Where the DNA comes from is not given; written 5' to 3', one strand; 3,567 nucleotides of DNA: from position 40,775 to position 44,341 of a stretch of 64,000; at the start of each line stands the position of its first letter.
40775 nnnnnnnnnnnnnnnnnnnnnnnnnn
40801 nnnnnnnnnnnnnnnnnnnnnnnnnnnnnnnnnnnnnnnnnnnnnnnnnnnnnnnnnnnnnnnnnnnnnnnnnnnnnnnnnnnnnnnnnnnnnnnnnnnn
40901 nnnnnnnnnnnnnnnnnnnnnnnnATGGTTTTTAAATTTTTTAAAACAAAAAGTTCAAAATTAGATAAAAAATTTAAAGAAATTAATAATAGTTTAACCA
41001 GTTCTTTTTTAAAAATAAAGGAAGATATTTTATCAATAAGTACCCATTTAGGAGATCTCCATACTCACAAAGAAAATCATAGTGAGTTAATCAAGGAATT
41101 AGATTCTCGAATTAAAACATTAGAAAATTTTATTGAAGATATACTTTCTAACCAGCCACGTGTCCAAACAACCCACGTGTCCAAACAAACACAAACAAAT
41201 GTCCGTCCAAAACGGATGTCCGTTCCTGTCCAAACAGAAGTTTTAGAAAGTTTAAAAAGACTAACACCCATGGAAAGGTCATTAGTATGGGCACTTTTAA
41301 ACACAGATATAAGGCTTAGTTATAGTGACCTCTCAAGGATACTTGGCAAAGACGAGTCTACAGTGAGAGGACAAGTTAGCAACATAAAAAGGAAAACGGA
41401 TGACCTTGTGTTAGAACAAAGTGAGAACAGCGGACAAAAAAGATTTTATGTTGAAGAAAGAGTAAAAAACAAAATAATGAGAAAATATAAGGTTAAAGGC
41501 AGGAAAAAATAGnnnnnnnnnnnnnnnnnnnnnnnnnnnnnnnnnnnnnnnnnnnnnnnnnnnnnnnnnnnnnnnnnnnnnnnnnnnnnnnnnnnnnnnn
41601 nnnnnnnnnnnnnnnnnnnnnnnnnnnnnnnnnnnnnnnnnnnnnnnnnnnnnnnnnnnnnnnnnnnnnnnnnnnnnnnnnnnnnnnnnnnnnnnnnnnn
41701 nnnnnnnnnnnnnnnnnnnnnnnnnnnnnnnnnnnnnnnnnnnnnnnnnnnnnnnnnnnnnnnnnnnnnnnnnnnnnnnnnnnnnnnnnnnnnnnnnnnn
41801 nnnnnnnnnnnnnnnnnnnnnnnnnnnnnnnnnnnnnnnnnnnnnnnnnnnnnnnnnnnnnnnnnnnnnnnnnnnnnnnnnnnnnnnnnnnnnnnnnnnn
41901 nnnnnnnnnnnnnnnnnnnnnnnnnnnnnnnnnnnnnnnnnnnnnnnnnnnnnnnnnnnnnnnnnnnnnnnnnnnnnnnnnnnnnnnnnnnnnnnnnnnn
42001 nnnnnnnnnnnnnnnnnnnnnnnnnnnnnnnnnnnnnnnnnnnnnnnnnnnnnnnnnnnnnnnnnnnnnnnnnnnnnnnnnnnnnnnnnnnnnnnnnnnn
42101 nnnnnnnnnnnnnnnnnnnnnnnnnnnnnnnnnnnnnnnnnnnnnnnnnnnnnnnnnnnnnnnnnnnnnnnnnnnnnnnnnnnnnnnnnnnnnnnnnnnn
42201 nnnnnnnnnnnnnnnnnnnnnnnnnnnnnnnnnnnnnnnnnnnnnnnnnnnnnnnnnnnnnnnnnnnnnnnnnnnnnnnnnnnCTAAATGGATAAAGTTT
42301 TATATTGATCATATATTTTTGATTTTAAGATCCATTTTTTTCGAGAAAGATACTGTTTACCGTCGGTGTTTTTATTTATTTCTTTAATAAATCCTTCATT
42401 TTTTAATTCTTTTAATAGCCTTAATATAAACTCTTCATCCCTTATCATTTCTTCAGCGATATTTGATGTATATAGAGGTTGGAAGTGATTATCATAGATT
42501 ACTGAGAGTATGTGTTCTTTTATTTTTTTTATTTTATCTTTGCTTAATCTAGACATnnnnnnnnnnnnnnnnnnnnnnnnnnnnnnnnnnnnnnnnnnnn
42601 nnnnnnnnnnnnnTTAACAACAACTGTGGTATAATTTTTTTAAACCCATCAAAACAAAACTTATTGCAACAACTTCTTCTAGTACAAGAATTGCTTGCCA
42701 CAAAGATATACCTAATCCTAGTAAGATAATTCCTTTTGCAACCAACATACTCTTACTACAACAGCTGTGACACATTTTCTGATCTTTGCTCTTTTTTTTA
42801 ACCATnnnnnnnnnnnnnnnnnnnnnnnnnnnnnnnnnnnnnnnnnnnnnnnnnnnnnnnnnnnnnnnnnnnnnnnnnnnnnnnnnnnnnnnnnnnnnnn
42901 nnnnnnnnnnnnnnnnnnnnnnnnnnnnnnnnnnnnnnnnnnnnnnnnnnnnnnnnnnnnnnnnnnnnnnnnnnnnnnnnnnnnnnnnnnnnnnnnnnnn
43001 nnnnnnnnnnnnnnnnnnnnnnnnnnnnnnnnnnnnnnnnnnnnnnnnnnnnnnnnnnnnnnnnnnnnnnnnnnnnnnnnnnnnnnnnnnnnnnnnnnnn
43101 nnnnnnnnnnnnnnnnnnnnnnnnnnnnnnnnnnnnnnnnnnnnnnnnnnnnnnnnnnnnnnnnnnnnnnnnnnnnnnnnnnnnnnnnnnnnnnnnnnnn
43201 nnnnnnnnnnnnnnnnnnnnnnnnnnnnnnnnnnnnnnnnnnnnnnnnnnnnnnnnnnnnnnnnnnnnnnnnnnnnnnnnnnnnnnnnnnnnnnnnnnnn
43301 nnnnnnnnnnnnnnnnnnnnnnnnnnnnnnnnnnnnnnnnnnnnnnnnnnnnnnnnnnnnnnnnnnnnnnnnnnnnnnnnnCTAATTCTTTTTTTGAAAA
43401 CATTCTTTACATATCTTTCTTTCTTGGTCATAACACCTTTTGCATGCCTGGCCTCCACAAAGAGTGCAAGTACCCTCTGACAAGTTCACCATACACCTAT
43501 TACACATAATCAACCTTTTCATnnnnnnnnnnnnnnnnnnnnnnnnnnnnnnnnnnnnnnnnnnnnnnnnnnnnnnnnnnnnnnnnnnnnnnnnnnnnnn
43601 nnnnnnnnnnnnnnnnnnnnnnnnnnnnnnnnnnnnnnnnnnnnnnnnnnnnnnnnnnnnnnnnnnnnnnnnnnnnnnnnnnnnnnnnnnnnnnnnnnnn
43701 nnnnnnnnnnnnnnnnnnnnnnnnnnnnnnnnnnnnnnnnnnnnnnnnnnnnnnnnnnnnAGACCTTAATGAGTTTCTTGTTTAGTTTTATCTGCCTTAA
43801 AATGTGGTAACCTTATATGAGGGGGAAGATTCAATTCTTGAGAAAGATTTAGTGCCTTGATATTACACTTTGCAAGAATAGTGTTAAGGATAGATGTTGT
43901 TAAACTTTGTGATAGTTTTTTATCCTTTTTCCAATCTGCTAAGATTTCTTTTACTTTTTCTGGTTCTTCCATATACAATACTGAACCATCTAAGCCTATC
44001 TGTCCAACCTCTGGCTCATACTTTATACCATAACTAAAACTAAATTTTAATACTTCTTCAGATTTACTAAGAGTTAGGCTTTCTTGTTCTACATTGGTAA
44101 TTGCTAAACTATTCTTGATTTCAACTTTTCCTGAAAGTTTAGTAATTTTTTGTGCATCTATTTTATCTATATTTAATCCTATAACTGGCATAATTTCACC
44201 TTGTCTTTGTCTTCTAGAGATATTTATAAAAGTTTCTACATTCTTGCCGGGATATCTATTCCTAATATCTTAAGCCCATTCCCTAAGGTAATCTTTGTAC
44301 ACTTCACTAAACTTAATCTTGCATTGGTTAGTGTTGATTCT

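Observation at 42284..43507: Compact module: zinc ribbon (overlapping) - membrane-anchored JAMM/JAB protease - Cys-motif membrane peptide - small wHTH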

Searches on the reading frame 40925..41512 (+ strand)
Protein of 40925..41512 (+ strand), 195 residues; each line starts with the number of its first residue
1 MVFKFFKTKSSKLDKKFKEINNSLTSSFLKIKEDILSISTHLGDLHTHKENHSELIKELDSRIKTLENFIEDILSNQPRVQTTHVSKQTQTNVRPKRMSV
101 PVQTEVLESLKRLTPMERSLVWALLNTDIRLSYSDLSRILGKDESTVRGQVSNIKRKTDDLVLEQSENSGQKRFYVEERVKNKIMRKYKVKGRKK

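Call 3: search_protein_families(library=pfam, proteins=[window:40925-41512:+], max_evalue=1)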
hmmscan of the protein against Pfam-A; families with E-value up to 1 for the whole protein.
window:40925-41512:+ (195 aa): 12 families
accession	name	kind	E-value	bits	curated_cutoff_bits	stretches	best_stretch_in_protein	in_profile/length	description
PF08696.17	Dna2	-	0.0024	18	22.4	1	25-97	107-174/204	DNA replication factor Dna2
PF04108.17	ATG17_like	-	0.0069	16.3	43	1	11-164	122-228/355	Autophagy protein ATG17-like domain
PF13404.12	HTH_AsnC-type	-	0.016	15.5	27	1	124-148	11-35/42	AsnC-type helix-turn-helix domain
PF23775.1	Beta-prop_RIG_2nd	-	0.026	14.4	80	1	14-83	110-181/278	RIG second beta-propeller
PF09074.15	Mer2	-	0.056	13.7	27.7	1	7-93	43-128/193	Mer2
PF08281.18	Sigma70_r4_2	-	0.073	13.2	25.7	1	131-157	27-53/54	Sigma-70, region 4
PF11994.14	DUF3489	-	0.11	13.1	29.5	1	134-175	25-66/68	Protein of unknown function (DUF3489)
PF24564.1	DUF7605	-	0.21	11.9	27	1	10-96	55-141/183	Domain of unknown function (DUF7605)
PF09763.15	Sec3_CC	-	0.26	11.6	27.1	1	11-118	6-113/133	Exocyst complex component Sec3, coiled-coil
PF10018.14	Med4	-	0.28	11.3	26.9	0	37-82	26-70/190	Vitamin-D-receptor interacting Mediator subunit 4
PF04791.21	LMBR1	-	0.69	9.1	31.9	1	30-178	202-323/510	LMBR1-like membrane protein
PF10146.14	zf-C4H2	-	0.7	10.8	34.5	1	7-95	6-91/240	Zinc finger-containing protein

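Call 10: search_protein_families(library=ncbifam, proteins=[window:40925-41512:+], max_evalue=0.1)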
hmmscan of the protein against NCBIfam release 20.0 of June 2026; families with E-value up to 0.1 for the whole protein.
window:40925-41512:+ (195 aa): 4 families
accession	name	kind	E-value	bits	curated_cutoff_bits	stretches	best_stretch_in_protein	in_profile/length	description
TIGR02957.1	SigX4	subfamily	0.0039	16.4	323.25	1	101-163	97-157/281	RNA polymerase sigma-70 factor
NF040947.1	trans_reg_LysM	equivalog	0.04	13.7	180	0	123-156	10-43/136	HTH-type transcriptional regulator LysM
TIGR02937.1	sigma70-ECF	superfamily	0.05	13.2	42.9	1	102-157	107-160/165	sigma-70 family RNA polymerase sigma factor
NF007213.0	PRK09635.1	equivalog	0.056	12.6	317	1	102-176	108-180/290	RNA polymerase sigma factor SigI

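Call 19: search_protein_families(library=padloc, proteins=[window:40925-41512:+], max_evalue=0.1)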
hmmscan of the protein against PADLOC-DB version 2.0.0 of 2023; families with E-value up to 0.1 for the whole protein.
window:40925-41512:+ (195 aa): 6 families
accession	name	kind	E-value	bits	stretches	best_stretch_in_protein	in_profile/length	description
PDLC01851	CARF3--CARF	-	0.00018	19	1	111-161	208-255/279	-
PDLC01857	CARF3--CARF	-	0.0014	16.3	1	93-177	106-186/201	-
PDLC01044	Csa3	-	0.0036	15.2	1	85-157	108-176/194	Type I-A associated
PDLC01850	CARF3--CARF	-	0.0069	14.3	1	53-157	87-186/209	-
PDLC03859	LmuB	-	0.012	12.8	1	10-189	348-483/611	-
PDLC03841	LeoBC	-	0.027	11.6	1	2-157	499-579/601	-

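Call 20: search_protein_families(library=phrogs, proteins=[window:40925-41512:+], max_evalue=0.1)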
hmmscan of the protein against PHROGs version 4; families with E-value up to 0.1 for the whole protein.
window:40925-41512:+ (195 aa): 4 families
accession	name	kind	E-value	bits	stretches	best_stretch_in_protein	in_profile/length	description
phrog_8719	-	unknown function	0.01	16.9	1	37-105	61-129/169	-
phrog_4871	-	other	0.03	13.7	1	10-189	5-179/764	ATP-dependent protease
phrog_1009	-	unknown function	0.05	14.7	0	2-68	28-97/103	-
phrog_2619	-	unknown function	0.066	14.4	0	21-76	56-104/124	-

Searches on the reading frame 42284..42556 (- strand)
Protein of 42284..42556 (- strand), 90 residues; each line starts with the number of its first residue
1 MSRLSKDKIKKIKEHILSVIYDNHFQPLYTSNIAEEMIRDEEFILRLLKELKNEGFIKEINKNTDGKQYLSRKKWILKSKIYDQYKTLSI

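Call 3: search_protein_families(library=pfam, proteins=[window:42284-42556:-], max_evalue=1)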
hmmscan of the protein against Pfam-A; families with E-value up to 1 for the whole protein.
window:42284-42556:- (90 aa): 3 families
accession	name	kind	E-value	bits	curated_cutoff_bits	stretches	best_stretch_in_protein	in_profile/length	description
PF22979.2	HTH_69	-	0.0028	17.9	27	1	14-62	13-61/69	Winged helix-turn-helix domain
PF02082.26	Rrf2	-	0.021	15.4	30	1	15-58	10-54/132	Iron-dependent Transcriptional regulator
PF01047.28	MarR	-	0.079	13.3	24.6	1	15-68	7-58/59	MarR family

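Call 10: search_protein_families(library=ncbifam, proteins=[window:42284-42556:-], max_evalue=0.1)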
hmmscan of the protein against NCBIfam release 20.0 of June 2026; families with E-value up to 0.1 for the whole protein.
window:42284-42556:- (90 aa): 3 families
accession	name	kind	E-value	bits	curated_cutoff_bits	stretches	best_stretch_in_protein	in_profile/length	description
TIGR01884.1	cas_HTH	subfamily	0.00049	19.5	60.2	1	16-62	147-191/202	CRISPR-associated CARF protein Csa3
NF051891.1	TransRegFurHelico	equivalog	0.001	19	200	1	8-69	24-89/148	ferric iron uptake transcriptional regulator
NF045593.1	bilirub_TF_BilQ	equivalog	0.0073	16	125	1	19-70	36-87/135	bilirubin utilization transcriptional regulator BilQ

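Call 19: search_protein_families(library=padloc, proteins=[window:42284-42556:-], max_evalue=0.1)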
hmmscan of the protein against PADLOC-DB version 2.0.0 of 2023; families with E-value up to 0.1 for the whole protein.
window:42284-42556:- (90 aa): 3 families
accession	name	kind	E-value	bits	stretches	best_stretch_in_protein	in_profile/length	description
PDLC01434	CasR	-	0.00014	19.8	1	13-63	130-177/191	"CAS-I,CAS-II,CAS-III,CAS-IV,CAS-V,CAS-VI; associated_signaling"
PDLC01268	CasR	-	0.0012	16.8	1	30-63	140-169/179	"CAS-I,CAS-II,CAS-III,CAS-IV,CAS-V,CAS-VI; associated_signaling"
PDLC01879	CARF3--CARF_TM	-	0.02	12.6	1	17-67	162-206/222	-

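Call 20: search_protein_families(library=phrogs, proteins=[window:42284-42556:-], max_evalue=0.1)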
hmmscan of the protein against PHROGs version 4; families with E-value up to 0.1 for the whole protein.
window:42284-42556:- (90 aa): 11 families
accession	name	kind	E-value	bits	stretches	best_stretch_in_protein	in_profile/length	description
phrog_12156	-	DNA, RNA and nucleotide metabolism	5e-06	26.5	1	7-78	419-481/485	DNA helicase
phrog_4951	-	unknown function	0.00025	22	1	36-74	85-125/214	-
phrog_21225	-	DNA, RNA and nucleotide metabolism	0.0044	16.8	1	37-83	282-329/574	exonuclease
phrog_1368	-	transcription regulation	0.0061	17.3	1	16-66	16-63/101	transcriptional regulator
phrog_13313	-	unknown function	0.0097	15.8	1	3-72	50-126/595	-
phrog_270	-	DNA, RNA and nucleotide metabolism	0.017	15.5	1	8-80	44-118/383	replication initiation protein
phrog_12817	-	transcription regulation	0.018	16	1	16-70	78-130/151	transcriptional regulator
phrog_4221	-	DNA, RNA and nucleotide metabolism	0.019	15.2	1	28-79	46-97/325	replication initiation protein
phrog_2440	-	transcription regulation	0.035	15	1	1-62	18-80/126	transcriptional regulator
phrog_3675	-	unknown function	0.049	14.5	1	6-67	2-68/110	-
phrog_11046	-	transcription regulation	0.079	13.8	1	15-68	13-65/94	transcriptional regulator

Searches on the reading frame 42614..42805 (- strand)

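Call 3: search_protein_families(library=pfam, proteins=[window:42614-42805:-], max_evalue=1)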
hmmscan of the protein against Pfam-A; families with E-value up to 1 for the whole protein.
window:42614-42805:- (63 aa): 1 family
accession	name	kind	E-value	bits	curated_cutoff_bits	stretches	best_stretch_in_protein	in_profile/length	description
PF19762.4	DUF6249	-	0.0062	16.9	33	1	4-53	40-90/104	Domain of unknown function (DUF6249)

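Call 10: search_protein_families(library=ncbifam, proteins=[window:42614-42805:-], max_evalue=0.1)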
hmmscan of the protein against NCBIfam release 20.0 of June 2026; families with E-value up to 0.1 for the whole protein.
window:42614-42805:- (63 aa): 1 family
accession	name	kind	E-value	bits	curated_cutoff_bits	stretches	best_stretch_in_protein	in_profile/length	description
NF040985.1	MamG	equivalog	0.0041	17.3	100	1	14-54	45-86/102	magnetosome protein MamG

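Call 19: search_protein_families(library=padloc, proteins=[window:42614-42805:-], max_evalue=0.1)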
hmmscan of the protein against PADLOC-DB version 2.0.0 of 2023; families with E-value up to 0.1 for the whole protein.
window:42614-42805:- (63 aa): 0 families

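Call 20: search_protein_families(library=phrogs, proteins=[window:42614-42805:-], max_evalue=0.1)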
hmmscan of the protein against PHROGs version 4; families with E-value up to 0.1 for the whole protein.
window:42614-42805:- (63 aa): 0 families

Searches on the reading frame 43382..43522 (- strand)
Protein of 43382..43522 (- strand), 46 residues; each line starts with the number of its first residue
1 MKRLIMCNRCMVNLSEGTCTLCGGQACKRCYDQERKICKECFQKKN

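Call 3: search_protein_families(library=pfam, proteins=[window:43382-43522:-], max_evalue=1)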
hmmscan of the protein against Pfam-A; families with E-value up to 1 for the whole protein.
window:43382-43522:- (46 aa): 4 families
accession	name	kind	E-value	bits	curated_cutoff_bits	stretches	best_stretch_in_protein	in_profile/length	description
PF14634.12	zf-RING_5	-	0.062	13.7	27.9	1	5-23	23-42/43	zinc-RING finger domain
PF14445.12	Prok-RING_2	-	0.11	13.2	22.4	1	17-41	23-47/56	Prokaryotic RING finger family 2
PF22586.1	ANCHR-like_BBOX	-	0.81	10.3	27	1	19-44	2-27/39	ANCHR-like B-box zinc-binding domain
PF12773.13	DZR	-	0.92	10.2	27.3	0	26-43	3-20/45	Double zinc ribbon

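Call 10: search_protein_families(library=ncbifam, proteins=[window:43382-43522:-], max_evalue=0.1)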
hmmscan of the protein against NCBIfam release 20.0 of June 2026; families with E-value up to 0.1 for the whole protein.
window:43382-43522:- (46 aa): 0 families

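Call 19: search_protein_families(library=padloc, proteins=[window:43382-43522:-], max_evalue=0.1)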
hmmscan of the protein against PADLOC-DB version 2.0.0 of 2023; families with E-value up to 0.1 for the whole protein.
window:43382-43522:- (46 aa): 0 families

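Call 20: search_protein_families(library=phrogs, proteins=[window:43382-43522:-], max_evalue=0.1)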
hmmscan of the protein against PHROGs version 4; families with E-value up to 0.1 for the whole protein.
window:43382-43522:- (46 aa): 0 families

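Call 58: find_homologous_proteins(query=window:43382-43522:-, max_evalue=10)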
Query window:43382-43522:-: no candidate shares three 5-residue words with the query. No homologue found.

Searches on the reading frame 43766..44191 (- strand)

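Call 3: search_protein_families(library=pfam, proteins=[window:43766-44191:-], max_evalue=1)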
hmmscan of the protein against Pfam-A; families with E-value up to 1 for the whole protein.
window:43766-44191:- (141 aa): 1 family
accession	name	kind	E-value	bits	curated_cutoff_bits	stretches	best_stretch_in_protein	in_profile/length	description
PF14292.12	SusE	-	0.055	14.1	25.2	1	36-114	22-96/106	SusE outer membrane protein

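Call 10: search_protein_families(library=ncbifam, proteins=[window:43766-44191:-], max_evalue=0.1)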
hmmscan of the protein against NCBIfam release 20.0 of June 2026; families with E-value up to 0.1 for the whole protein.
window:43766-44191:- (141 aa): 1 family
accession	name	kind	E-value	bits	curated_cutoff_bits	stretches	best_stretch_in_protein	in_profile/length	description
NF046110.1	RNaseP1Mthb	equivalog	0.00039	20.5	90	1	4-82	8-84/88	ribonuclease P protein component 1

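Call 19: search_protein_families(library=padloc, proteins=[window:43766-44191:-], max_evalue=0.1)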
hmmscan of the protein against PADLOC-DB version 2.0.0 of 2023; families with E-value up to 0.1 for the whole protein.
window:43766-44191:- (141 aa): 0 families

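Call 20: search_protein_families(library=phrogs, proteins=[window:43766-44191:-], max_evalue=0.1)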
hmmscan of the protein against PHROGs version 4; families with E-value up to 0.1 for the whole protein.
window:43766-44191:- (141 aa): 1 family
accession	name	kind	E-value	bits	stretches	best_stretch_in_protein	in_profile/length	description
phrog_35052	-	unknown function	0.084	13.9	0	65-106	21-62/69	-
